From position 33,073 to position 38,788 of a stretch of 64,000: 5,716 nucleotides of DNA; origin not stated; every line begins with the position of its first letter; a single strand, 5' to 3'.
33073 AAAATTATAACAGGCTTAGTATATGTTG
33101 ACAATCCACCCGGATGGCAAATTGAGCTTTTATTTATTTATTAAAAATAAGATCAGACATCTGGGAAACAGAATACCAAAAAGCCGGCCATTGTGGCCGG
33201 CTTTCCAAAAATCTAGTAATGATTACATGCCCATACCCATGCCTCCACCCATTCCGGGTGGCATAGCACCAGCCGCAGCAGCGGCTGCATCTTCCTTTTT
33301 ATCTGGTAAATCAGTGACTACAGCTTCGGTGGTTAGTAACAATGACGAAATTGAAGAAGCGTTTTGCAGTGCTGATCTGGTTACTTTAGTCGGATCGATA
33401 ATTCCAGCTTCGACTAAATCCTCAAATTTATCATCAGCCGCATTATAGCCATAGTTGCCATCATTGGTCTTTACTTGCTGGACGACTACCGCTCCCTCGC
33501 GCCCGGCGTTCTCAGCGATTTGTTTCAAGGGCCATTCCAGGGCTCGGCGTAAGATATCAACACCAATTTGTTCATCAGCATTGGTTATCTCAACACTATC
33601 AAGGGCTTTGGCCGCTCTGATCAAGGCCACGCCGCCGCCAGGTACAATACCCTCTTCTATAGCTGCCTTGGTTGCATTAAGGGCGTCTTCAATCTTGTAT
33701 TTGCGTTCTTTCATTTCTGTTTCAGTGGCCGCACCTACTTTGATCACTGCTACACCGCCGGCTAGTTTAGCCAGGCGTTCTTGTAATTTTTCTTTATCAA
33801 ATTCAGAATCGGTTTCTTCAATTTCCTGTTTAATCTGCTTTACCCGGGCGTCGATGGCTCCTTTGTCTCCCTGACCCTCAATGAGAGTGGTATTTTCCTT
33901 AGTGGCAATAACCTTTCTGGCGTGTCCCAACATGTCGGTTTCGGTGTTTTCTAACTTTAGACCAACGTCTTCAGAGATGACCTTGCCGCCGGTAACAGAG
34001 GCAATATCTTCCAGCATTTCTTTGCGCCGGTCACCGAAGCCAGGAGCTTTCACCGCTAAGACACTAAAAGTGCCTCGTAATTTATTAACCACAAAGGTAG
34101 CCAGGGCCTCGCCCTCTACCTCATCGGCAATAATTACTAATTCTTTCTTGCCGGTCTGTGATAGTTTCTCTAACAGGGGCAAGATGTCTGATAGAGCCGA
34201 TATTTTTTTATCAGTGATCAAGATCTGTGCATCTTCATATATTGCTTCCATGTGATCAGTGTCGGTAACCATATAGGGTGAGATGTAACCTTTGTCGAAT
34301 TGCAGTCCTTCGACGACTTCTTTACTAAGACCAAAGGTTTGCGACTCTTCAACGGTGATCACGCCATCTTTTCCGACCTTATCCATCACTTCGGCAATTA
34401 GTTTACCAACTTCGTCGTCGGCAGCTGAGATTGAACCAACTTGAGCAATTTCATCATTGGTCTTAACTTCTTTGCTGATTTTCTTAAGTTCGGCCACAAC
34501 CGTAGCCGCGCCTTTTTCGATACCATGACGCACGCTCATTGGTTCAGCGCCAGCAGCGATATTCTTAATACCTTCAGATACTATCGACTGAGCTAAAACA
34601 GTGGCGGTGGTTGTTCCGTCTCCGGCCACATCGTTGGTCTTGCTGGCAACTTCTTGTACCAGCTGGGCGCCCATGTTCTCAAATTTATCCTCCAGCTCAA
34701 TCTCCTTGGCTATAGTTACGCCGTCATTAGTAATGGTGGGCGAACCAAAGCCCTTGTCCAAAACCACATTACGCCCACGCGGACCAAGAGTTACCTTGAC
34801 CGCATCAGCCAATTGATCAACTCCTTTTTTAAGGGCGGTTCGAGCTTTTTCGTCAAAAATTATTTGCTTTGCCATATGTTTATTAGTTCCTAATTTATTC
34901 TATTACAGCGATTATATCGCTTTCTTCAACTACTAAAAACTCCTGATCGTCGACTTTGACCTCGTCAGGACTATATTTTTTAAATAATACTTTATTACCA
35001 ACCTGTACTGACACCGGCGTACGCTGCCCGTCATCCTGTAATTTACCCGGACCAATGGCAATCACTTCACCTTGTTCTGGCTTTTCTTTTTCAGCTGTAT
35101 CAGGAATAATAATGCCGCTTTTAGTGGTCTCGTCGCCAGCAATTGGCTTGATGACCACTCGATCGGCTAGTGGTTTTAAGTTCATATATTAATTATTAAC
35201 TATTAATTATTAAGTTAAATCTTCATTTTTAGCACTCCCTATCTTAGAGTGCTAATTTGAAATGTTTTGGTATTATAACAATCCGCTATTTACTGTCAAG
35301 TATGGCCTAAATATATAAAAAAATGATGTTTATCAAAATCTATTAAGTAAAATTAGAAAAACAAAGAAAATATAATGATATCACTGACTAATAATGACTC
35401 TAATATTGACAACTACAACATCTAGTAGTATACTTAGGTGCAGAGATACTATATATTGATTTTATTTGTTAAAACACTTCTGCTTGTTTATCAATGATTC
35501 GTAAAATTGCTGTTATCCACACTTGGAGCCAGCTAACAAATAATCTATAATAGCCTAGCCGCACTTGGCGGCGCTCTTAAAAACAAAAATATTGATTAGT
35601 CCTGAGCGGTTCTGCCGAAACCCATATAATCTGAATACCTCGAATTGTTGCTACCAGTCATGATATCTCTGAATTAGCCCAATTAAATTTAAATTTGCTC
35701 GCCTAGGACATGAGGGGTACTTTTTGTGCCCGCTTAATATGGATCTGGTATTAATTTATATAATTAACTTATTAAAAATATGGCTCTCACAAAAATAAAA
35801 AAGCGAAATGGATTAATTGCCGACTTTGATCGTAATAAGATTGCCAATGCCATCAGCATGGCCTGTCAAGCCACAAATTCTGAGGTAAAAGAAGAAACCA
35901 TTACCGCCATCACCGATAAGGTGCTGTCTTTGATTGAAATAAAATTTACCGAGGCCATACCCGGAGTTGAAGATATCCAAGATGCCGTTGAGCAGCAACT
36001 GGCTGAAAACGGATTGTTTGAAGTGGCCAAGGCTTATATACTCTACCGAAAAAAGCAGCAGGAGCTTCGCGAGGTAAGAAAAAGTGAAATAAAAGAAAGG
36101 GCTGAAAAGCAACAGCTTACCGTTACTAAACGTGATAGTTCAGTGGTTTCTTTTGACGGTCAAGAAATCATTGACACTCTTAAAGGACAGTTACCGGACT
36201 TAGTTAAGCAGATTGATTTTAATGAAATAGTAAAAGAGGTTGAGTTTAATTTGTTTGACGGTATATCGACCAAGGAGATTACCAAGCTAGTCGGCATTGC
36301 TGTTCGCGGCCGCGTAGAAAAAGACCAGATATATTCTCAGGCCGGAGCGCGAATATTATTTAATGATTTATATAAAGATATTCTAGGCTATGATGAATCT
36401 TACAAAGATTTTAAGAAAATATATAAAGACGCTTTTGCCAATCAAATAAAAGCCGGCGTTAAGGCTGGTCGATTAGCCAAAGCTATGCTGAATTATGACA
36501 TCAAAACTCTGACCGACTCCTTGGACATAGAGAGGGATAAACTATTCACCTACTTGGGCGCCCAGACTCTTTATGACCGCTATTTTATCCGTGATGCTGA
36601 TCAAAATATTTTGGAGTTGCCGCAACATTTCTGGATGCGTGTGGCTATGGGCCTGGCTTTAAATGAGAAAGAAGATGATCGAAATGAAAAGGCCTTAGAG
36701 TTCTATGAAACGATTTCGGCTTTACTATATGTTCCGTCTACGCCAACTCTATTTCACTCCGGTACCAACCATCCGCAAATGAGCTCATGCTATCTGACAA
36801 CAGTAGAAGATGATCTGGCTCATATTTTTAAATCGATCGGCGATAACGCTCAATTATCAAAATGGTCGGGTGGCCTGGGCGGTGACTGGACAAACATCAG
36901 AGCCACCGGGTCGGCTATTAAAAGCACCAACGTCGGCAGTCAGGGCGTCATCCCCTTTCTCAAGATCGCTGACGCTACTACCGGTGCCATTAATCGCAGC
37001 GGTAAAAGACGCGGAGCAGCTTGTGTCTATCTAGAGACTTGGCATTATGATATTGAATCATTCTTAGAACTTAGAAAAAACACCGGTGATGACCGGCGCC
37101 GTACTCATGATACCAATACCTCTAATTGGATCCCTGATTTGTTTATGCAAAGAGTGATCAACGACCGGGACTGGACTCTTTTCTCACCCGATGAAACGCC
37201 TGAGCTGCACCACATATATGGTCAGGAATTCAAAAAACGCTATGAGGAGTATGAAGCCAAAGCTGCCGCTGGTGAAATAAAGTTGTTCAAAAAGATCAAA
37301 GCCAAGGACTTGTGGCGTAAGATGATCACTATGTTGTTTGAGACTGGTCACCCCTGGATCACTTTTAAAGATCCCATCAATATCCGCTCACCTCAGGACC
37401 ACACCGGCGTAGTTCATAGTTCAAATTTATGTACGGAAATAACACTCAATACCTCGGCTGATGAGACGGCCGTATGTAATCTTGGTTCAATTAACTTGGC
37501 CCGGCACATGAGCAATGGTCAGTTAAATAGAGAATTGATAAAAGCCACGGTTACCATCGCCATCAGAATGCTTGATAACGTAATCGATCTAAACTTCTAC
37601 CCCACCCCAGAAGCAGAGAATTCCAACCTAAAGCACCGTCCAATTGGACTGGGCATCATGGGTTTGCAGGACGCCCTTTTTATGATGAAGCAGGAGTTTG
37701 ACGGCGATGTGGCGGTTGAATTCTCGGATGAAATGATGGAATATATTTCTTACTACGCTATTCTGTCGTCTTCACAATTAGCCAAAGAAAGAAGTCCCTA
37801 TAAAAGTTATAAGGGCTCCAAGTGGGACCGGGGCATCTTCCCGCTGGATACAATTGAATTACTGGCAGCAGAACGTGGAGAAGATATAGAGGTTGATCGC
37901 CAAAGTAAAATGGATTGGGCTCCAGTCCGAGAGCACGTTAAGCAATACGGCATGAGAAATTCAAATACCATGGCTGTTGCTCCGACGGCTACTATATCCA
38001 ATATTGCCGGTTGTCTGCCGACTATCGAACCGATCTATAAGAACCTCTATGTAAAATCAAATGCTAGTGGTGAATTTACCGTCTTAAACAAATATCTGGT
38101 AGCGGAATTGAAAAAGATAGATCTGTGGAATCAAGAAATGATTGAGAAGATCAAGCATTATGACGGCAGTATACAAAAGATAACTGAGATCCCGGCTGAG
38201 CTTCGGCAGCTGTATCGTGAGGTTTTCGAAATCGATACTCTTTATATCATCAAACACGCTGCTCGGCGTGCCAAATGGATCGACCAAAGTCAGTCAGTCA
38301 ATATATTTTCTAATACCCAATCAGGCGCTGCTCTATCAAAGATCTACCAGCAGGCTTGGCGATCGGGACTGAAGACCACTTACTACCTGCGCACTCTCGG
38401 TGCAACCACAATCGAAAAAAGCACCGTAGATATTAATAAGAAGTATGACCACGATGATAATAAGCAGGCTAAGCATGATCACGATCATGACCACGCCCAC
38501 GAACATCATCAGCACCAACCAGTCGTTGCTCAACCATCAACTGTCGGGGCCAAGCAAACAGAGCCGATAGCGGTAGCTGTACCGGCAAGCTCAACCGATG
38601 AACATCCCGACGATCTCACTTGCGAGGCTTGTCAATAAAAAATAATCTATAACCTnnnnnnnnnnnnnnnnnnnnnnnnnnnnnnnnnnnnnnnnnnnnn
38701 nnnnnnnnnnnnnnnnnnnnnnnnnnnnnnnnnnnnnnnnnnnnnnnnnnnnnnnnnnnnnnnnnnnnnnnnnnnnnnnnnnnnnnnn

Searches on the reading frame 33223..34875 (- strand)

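Call 76: search_protein_families(library=pfam, proteins=[window:33223-34875:-], max_evalue=0.001)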
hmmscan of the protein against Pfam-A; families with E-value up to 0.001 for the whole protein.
window:33223-34875:- (550 aa): 1 family
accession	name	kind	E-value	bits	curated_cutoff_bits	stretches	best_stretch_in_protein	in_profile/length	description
PF00118.29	Cpn60_TCP1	-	8.6e-76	256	34.3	1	22-522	1-488/490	TCP-1/cpn60 chaperonin family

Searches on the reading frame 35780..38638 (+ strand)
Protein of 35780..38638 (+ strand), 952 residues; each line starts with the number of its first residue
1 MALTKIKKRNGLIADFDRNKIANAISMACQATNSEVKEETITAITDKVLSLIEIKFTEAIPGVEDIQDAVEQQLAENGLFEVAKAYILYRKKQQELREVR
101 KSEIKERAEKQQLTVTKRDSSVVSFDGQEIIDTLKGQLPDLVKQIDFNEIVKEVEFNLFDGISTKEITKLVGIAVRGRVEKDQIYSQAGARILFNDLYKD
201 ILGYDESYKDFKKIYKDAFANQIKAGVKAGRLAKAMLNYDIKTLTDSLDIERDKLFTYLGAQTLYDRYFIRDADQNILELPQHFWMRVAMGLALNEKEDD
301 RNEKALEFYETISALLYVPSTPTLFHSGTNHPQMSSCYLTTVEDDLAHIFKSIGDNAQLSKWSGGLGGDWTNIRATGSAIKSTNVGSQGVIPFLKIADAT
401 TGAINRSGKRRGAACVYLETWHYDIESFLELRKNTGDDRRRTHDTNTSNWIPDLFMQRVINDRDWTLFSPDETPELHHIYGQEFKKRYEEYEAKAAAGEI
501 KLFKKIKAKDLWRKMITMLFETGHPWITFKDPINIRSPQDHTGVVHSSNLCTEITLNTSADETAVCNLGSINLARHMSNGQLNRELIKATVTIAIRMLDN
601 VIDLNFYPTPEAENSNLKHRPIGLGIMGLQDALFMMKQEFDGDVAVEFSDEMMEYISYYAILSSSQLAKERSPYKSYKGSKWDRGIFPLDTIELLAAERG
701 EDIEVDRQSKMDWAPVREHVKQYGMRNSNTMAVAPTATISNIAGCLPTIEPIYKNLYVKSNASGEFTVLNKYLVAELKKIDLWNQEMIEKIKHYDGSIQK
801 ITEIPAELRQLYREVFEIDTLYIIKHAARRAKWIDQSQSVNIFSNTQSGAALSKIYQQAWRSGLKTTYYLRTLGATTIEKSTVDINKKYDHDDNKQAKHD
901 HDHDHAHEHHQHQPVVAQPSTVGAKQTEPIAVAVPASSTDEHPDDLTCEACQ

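Call 76: search_protein_families(library=pfam, proteins=[window:35780-38638:+], max_evalue=0.001)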
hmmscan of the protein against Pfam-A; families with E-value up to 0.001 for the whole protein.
window:35780-38638:+ (952 aa): 3 families
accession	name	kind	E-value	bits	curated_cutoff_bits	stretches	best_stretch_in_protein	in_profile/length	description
PF02867.20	Ribonuc_red_lgC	-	3.5e-193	643.4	23.9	1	335-870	1-523/523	Ribonucleotide reductase, barrel domain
PF03477.21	ATP-cone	-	6.2e-28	97.6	25.8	2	5-94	2-87/88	ATP cone domain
PF00317.26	Ribonuc_red_lgN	-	1.9e-26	92.3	28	1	255-331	2-76/77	Ribonucleotide reductase, all-alpha domain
